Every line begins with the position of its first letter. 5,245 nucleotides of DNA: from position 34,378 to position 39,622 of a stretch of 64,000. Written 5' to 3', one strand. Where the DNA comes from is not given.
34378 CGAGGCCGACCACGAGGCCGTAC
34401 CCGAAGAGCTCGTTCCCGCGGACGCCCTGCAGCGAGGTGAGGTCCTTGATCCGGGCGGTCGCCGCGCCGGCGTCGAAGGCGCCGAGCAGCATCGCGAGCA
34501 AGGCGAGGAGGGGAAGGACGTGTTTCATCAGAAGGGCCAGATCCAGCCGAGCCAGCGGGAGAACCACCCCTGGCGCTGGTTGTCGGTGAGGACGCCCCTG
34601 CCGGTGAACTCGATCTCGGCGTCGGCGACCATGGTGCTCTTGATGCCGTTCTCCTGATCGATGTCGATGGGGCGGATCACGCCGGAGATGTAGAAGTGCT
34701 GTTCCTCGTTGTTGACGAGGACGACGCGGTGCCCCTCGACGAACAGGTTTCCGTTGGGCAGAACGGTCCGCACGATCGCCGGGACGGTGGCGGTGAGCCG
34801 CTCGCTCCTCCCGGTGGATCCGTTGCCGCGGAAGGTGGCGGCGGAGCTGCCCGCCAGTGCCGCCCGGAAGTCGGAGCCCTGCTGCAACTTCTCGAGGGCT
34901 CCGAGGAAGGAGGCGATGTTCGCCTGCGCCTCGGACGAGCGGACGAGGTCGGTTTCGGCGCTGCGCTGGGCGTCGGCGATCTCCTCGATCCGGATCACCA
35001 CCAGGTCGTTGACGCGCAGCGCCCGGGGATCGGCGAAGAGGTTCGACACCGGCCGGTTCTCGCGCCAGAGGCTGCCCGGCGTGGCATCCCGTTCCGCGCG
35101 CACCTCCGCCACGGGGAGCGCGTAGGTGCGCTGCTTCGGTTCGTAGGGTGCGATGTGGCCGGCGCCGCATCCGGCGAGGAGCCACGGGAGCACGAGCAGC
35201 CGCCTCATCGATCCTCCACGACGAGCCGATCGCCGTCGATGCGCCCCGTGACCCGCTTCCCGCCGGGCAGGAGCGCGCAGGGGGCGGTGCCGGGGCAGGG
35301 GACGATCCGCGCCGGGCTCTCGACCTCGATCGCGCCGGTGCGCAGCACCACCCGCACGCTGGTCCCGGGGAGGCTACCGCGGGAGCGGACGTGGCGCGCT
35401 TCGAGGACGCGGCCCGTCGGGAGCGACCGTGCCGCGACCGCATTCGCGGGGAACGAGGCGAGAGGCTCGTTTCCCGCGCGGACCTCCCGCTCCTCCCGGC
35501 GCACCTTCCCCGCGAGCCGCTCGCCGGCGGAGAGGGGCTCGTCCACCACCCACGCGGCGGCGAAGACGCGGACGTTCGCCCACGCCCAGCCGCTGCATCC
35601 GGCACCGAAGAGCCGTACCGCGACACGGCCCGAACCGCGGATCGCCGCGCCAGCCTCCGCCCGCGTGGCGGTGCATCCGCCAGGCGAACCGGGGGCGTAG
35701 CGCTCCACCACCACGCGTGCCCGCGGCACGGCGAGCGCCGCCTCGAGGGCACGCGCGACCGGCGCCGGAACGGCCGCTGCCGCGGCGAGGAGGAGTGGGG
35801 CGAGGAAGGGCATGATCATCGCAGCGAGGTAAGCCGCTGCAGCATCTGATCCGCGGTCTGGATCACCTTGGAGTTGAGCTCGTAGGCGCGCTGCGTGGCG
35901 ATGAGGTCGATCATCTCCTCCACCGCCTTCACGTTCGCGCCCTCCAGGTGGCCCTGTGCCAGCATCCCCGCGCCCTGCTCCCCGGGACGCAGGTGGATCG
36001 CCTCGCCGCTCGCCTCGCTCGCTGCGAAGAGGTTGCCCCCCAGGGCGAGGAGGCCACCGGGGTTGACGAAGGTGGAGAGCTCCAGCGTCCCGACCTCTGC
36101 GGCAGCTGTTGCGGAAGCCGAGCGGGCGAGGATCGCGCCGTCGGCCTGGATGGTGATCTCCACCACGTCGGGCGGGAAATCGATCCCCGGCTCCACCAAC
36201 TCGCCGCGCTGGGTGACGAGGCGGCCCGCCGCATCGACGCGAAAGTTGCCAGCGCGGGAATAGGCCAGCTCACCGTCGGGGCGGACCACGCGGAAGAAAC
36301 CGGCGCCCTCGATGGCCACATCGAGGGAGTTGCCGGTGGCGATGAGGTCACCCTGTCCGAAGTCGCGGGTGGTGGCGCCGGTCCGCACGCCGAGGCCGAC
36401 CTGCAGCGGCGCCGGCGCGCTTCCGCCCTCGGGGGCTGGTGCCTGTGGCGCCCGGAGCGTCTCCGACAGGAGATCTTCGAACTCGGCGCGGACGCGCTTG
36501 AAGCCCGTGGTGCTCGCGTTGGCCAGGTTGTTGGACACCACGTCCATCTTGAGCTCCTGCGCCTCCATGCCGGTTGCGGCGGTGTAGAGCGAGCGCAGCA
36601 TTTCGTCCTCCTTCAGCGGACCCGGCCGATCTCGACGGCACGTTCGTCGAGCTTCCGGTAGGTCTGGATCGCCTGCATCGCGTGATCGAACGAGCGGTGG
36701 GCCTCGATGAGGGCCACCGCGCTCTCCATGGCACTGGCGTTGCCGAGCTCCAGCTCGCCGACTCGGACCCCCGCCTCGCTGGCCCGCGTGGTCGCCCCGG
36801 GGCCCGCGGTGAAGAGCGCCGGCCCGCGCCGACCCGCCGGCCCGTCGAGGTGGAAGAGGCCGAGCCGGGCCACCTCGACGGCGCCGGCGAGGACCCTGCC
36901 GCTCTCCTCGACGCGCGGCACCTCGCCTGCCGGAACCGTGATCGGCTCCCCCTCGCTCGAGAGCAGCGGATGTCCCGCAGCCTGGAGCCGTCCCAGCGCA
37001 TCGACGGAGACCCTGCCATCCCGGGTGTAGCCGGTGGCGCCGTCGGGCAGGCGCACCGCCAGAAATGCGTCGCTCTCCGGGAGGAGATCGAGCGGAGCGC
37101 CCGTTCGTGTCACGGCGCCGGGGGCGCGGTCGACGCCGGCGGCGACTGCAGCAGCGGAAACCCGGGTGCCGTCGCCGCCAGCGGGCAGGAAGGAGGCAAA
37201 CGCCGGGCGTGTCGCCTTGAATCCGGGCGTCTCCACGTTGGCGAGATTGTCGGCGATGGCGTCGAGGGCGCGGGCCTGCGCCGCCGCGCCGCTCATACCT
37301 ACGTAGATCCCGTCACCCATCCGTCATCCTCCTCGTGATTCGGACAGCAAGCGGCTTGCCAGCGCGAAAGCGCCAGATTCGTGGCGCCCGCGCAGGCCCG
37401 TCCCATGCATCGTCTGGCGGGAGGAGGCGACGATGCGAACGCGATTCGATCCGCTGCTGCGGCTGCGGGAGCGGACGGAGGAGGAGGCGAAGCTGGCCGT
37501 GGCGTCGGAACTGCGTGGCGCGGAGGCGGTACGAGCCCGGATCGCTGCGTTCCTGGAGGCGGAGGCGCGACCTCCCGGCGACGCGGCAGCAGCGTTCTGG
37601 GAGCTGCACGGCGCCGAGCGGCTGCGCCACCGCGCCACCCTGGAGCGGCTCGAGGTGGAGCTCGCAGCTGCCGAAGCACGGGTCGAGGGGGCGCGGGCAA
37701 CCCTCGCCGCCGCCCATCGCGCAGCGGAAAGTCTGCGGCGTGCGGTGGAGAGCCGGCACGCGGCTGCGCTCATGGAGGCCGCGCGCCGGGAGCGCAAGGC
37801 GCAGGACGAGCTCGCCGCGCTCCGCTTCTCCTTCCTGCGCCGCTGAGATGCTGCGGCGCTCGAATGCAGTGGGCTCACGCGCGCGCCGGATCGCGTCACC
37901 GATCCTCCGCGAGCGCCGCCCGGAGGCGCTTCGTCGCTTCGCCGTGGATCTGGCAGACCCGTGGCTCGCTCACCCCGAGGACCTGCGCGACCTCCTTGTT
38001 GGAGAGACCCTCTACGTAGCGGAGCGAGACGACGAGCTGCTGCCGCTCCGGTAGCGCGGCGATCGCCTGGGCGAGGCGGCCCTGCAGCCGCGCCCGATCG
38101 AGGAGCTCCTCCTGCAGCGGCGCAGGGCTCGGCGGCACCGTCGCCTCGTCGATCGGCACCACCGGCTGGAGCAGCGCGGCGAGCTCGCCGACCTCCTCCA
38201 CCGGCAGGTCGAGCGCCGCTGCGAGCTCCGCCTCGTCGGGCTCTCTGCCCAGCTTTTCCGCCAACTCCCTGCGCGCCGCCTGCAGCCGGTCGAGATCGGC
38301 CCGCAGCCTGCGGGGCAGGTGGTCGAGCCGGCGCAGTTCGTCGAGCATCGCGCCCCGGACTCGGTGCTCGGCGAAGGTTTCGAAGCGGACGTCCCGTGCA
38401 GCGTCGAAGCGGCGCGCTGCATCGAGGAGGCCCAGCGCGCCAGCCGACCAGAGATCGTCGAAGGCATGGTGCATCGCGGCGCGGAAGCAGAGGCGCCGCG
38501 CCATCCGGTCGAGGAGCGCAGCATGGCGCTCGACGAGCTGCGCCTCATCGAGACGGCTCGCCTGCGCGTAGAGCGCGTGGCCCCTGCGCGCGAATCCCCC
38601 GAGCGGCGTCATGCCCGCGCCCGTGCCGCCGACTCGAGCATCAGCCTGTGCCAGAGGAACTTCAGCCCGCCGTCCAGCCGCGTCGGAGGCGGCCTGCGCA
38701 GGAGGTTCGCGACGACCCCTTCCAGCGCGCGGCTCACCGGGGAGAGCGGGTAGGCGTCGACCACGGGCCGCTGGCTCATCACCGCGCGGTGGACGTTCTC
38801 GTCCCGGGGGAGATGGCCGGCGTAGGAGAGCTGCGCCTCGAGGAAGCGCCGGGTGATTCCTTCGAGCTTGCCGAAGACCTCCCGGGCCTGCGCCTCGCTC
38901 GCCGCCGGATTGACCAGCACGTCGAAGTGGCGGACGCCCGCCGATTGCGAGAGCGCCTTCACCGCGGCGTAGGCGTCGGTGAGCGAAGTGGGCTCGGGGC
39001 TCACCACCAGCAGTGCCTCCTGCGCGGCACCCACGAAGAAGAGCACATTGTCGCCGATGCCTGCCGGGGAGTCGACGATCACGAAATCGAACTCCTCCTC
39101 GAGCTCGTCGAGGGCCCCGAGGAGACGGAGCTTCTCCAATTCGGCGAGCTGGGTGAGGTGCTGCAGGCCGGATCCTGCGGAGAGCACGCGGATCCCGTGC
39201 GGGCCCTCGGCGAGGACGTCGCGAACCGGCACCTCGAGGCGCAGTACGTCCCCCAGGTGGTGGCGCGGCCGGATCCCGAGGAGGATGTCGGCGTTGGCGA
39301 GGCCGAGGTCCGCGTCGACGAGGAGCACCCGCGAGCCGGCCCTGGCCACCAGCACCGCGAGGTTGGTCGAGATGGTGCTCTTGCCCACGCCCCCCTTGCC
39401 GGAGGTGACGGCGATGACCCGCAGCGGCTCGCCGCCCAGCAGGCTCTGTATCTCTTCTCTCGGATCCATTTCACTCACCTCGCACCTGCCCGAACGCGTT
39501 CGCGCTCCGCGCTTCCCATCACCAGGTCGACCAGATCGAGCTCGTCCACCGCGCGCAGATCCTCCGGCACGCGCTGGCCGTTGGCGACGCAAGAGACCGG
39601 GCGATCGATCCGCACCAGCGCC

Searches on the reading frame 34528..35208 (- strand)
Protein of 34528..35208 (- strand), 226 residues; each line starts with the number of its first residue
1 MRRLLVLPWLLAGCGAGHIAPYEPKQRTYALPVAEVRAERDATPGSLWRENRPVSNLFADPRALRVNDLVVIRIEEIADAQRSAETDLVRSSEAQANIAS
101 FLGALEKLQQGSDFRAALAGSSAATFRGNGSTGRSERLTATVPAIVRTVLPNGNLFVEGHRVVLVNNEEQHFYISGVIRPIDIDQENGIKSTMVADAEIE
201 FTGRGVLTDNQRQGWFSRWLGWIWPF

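Call 14: search_protein_families(library=pfam, proteins=[window:34528-35208:-])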
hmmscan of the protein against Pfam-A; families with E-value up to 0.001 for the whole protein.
window:34528-35208:- (226 aa): 1 family
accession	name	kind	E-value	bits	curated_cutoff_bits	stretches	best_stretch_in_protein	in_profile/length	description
PF02107.21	FlgH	-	1.7e-52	178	27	1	42-225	2-172/172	Flagellar L-ring protein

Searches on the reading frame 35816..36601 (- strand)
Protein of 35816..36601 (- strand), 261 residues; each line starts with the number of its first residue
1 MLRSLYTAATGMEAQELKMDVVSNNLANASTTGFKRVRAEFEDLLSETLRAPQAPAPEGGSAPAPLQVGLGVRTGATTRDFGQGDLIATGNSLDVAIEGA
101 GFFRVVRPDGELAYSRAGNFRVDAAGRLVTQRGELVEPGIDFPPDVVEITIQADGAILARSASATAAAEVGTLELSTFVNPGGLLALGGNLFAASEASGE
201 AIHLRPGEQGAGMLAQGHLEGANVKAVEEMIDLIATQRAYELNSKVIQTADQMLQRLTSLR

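Call 14: search_protein_families(library=pfam, proteins=[window:35816-36601:-])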
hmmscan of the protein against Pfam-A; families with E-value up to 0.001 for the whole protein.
window:35816-36601:- (261 aa): 3 families
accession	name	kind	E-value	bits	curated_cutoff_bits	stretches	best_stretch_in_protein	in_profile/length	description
PF22692.1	LlgE_F_G_D1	-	3.7e-22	78.7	27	1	96-158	1-63/64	Flagellar hook protein FlgE/F/G D1 domain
PF06429.18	Flg_bbr_C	-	4.5e-22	77.7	23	1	215-260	1-46/46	Flagellar basal body rod FlgEFG protein C-terminal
PF00460.25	Flg_bb_rod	-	2.9e-12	46.7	20.7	1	5-35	1-31/31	Flagella basal body rod protein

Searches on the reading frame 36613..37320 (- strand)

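Call 14: search_protein_families(library=pfam, proteins=[window:36613-37320:-])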
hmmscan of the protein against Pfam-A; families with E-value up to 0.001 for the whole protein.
window:36613-37320:- (235 aa): 3 families
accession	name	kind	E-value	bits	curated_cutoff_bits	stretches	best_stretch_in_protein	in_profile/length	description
PF00460.25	Flg_bb_rod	-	1.5e-11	44.5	20.7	1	5-35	1-31/31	Flagella basal body rod protein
PF22692.1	LlgE_F_G_D1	-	2e-07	31.5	27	1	84-132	5-50/64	Flagellar hook protein FlgE/F/G D1 domain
PF06429.18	Flg_bbr_C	-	1.8e-05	24.6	23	1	188-229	3-44/46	Flagellar basal body rod FlgEFG protein C-terminal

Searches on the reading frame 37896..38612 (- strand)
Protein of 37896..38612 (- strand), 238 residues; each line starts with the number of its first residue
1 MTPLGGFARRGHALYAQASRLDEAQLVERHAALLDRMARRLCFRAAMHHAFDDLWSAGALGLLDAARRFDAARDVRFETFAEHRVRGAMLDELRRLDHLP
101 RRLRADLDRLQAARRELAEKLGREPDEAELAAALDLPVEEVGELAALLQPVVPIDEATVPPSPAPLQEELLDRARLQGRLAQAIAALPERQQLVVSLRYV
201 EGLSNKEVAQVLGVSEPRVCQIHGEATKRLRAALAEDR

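Call 14: search_protein_families(library=pfam, proteins=[window:37896-38612:-])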
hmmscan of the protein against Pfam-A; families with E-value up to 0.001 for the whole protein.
window:37896-38612:- (238 aa): 7 families
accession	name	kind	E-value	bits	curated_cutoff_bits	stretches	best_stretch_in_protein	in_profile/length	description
PF04545.22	Sigma70_r4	-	5.2e-16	58.3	24.1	1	183-232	1-50/50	Sigma-70, region 4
PF04542.20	Sigma70_r2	-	2.8e-12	46.7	24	1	26-97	1-69/71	Sigma-70 region 2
PF08281.18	Sigma70_r4_2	-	3.1e-12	46.4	25.7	1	179-219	3-43/54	Sigma-70, region 4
PF04539.22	Sigma70_r3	-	1.4e-10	41.6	25.3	1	108-145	4-41/78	Sigma-70 region 3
PF07638.17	Sigma70_ECF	-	5.6e-05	23.5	21.1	1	176-217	126-166/185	ECF sigma factor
PF13384.12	HTH_23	-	8.8e-05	22.6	24.6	1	189-223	4-38/50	Homeodomain-like domain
PF02403.27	Seryl_tRNA_N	-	0.00073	20.2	28.2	0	85-144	23-82/108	Seryl-tRNA synthetase N-terminal domain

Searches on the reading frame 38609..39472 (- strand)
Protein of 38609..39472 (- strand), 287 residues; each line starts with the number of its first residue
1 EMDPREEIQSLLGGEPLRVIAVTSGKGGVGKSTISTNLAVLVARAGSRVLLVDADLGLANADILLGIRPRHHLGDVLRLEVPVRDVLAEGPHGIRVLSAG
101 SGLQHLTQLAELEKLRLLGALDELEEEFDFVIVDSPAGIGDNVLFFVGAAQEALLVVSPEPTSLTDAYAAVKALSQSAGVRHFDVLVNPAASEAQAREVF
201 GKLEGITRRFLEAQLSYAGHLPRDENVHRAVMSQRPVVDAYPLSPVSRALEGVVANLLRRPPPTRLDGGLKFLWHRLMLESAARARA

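Call 50: search_protein_families(library=ncbifam, proteins=[window:38609-39472:-], max_evalue=0.01)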
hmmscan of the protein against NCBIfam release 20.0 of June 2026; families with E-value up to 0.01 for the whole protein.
window:38609-39472:- (287 aa): 34 families (the best 25 are shown)
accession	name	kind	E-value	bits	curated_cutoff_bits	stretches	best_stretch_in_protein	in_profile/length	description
TIGR01969.1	minD_arch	subfamily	1.1e-44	152.5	201.75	1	18-258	1-231/251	cell division ATPase MinD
TIGR01968.1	minD_bact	equivalog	1.1e-32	113.4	212.9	1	18-239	2-219/261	septum site-determining protein MinD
NF041136.1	MrpORP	equivalog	9.4e-20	71.2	450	2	19-70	7-58/365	iron-sulfur cluster carrier protein MrpORP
NF041546.1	ParA_partition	equivalog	4e-19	69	180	2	19-55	1-37/203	ParA family partition ATPase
NF008079.0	PRK10818.1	equivalog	2.6e-18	66.3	508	1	18-174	3-160/270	septum site-determining protein MinD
TIGR03371.1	cellulose_yhjQ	equivalog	8.4e-16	58.2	157.85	1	18-253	2-237/246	cellulose biosynthesis protein BcsQ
TIGR01007.1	eps_fam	subfamily_domain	2.1e-15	56.8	108.05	1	14-187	14-187/204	polysaccharide biosynthesis tyrosine autokinase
TIGR03018.1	pepcterm_TyrKin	hypoth_equivalog_domain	1.8e-13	50.3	230.65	1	19-178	37-200/207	XrtA-associated tyrosine autokinase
TIGR01005.1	eps_transp_fam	subfamily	2.7e-13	49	411.7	1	13-137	542-665/754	exopolysaccharide transport protein family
NF047398.1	AAA_KGGVGR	domain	3.1e-12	47.2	90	1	18-56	3-41/190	KGGVGR-motif variant AAA ATPase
NF008669.0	PRK11670.1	equivalog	9.3e-12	44.5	348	1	19-172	109-262/369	iron-sulfur cluster carrier protein ApbC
TIGR03029.1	EpsG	equivalog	2e-11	43.6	313.8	1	17-181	103-266/274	chain length determinant protein tyrosine kinase EpsG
NF010443.0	PRK13869.1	subfamily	2e-11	43.3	446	1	13-74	117-177/405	plasmid-partitioning protein RepA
TIGR03453.1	partition_RepA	equivalog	2.6e-11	43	348.45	1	13-71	100-157/387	plasmid partitioning protein RepA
TIGR03815.1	CpaE_hom_Actino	equivalog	5.6e-11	42.1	154.45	1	18-177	112-272/340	septum site-determining protein Ssd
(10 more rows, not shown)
